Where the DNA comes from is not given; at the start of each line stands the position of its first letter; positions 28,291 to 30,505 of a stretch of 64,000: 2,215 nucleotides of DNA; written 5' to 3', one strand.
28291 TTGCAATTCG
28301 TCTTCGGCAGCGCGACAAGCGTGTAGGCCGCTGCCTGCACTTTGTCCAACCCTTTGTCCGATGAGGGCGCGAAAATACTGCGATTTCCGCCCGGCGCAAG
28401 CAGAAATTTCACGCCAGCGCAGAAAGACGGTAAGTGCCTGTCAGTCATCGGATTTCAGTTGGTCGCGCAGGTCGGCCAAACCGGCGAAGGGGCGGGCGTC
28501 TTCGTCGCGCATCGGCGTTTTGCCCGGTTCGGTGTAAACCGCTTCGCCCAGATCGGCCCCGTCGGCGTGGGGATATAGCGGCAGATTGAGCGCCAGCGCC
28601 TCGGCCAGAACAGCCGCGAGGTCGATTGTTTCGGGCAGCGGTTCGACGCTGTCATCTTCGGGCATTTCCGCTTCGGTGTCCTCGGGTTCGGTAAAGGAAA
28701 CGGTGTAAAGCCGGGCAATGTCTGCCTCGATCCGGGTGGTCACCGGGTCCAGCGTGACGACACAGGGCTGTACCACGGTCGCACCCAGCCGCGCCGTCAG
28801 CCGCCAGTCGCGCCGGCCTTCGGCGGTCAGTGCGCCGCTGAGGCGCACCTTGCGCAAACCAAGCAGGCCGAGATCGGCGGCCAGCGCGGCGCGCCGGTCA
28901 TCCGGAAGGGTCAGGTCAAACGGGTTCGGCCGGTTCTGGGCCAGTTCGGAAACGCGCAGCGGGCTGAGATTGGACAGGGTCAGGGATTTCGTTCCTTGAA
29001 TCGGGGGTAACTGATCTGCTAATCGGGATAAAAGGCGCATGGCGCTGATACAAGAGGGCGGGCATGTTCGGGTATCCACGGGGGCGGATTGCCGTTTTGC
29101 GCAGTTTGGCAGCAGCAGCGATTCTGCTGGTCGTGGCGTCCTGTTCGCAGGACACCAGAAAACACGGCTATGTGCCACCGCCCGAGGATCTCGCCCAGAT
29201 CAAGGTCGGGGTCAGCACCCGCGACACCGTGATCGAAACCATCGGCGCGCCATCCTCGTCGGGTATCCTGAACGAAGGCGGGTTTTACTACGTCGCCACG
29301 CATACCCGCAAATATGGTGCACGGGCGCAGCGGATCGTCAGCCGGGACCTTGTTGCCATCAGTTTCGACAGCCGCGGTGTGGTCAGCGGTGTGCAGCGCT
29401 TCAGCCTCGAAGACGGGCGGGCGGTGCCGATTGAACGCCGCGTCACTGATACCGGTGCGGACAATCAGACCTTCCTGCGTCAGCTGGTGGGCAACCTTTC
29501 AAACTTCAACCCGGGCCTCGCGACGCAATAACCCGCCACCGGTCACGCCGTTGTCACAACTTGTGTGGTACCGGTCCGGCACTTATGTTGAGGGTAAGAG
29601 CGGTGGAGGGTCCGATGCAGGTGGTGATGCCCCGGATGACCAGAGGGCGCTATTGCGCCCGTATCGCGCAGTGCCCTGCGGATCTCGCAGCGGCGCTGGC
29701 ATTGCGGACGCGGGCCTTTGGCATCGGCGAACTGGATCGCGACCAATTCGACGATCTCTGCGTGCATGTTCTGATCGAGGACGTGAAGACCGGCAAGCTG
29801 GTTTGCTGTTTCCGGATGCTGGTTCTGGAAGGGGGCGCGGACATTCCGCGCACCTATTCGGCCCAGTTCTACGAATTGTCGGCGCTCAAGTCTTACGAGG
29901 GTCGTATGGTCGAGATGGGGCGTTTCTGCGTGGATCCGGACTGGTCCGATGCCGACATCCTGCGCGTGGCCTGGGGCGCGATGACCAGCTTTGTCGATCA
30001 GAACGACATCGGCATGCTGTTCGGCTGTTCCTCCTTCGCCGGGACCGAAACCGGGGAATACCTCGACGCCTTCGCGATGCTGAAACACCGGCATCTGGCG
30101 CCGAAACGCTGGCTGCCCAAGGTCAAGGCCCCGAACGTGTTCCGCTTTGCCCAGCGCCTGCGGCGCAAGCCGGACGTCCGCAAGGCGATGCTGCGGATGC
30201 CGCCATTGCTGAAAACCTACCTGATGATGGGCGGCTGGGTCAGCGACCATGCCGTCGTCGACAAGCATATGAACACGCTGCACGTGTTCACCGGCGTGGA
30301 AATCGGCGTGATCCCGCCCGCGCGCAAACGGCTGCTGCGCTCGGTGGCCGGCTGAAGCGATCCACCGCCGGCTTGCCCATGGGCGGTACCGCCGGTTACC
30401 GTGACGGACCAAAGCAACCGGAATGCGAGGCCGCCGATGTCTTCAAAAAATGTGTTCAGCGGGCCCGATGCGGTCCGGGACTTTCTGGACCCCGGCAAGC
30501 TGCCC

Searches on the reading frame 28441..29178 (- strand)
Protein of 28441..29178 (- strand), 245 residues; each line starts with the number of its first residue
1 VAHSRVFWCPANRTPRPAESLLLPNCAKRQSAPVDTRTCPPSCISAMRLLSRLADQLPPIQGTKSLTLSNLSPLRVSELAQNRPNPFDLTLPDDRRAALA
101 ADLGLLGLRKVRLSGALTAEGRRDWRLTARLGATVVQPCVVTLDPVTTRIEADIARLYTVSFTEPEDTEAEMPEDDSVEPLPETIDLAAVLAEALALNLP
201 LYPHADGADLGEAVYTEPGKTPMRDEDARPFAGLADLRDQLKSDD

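Call 3: search_protein_families(library=pfam, proteins=[window:28441-29178:-], max_evalue=0.01)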
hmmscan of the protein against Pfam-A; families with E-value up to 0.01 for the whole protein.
window:28441-29178:- (245 aa): 1 family
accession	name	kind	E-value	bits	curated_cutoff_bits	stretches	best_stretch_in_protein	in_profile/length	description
PF02620.22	YceD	-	5e-17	62.5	33.2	1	128-237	2-118/119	Large ribosomal RNA subunit accumulation protein YceD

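Call 4: search_protein_families(library=ncbifam, proteins=[window:28441-29178:-], max_evalue=0.01)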
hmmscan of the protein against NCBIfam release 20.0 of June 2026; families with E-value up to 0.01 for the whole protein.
window:28441-29178:- (245 aa): 0 families

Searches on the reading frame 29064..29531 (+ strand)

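Call 3: search_protein_families(library=pfam, proteins=[window:29064-29531:+], max_evalue=0.01)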
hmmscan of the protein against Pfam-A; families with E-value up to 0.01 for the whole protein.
window:29064-29531:+ (155 aa): 1 family
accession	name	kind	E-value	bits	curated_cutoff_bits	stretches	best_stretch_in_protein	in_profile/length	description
PF04355.18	BamE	-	1.7e-13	50.6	23.2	1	35-109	1-69/71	Outer membrane protein assembly factor BamE domain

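Call 4: search_protein_families(library=ncbifam, proteins=[window:29064-29531:+], max_evalue=0.01)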
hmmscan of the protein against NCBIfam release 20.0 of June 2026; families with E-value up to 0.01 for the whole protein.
window:29064-29531:+ (155 aa): 1 family
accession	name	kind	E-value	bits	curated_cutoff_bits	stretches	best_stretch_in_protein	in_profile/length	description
NF008585.0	PRK11548.1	equivalog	0.0056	16.7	93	0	16-111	9-105/113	outer membrane protein assembly factor BamE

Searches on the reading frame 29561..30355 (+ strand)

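Call 3: search_protein_families(library=pfam, proteins=[window:29561-30355:+], max_evalue=0.01)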
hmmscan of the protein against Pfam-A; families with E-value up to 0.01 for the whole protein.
window:29561-30355:+ (264 aa): 3 families
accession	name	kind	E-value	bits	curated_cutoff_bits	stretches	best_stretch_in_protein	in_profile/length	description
PF13444.12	Acetyltransf_5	-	2e-17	64.2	22.4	1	57-138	20-101/102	Acetyltransferase (GNAT) domain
PF00765.23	Autoind_synth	-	3.9e-08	33.5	24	1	59-128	36-103/183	Autoinducer synthase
PF21926.2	FeeM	-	0.0024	18.1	27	1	62-134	27-98/158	N-acyl amino acid synthase FeeM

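Call 4: search_protein_families(library=ncbifam, proteins=[window:29561-30355:+], max_evalue=0.01)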
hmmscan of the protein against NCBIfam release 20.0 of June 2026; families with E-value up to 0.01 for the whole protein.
window:29561-30355:+ (264 aa): 6 families
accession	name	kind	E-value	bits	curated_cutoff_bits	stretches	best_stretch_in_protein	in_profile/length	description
NF052554.1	OrAlActfOlsBRHOCB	equivalog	1.8e-39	136.1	350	1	34-248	11-242/256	L-ornithine N(alpha)-acyltransferase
NF052555.1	OrAlActfOlsBBRUA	equivalog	1.6e-29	103.3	320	1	57-246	61-257/278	l-ornithine N(alpha)-acyltransferase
NF052393.1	AHserLSynTraI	equivalog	6.4e-06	25.6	250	1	59-129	44-112/212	acyl-homoserine-lactone synthase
NF052615.1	orn_lipid_OlsF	equivalog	1.2e-05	24.1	620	1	57-168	342-458/570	bifunctional ornithine lipid synthase OlsF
NF010408.0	PRK13834.1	subfamily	2.7e-05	23.8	292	1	58-127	43-110/207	acyl-homoserine-lactone synthase TraI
TIGR03694.1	exosort_acyl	subfamily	0.0014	18.1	111.95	1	58-96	46-87/241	PEP-CTERM/exosortase system-associated acyltransferase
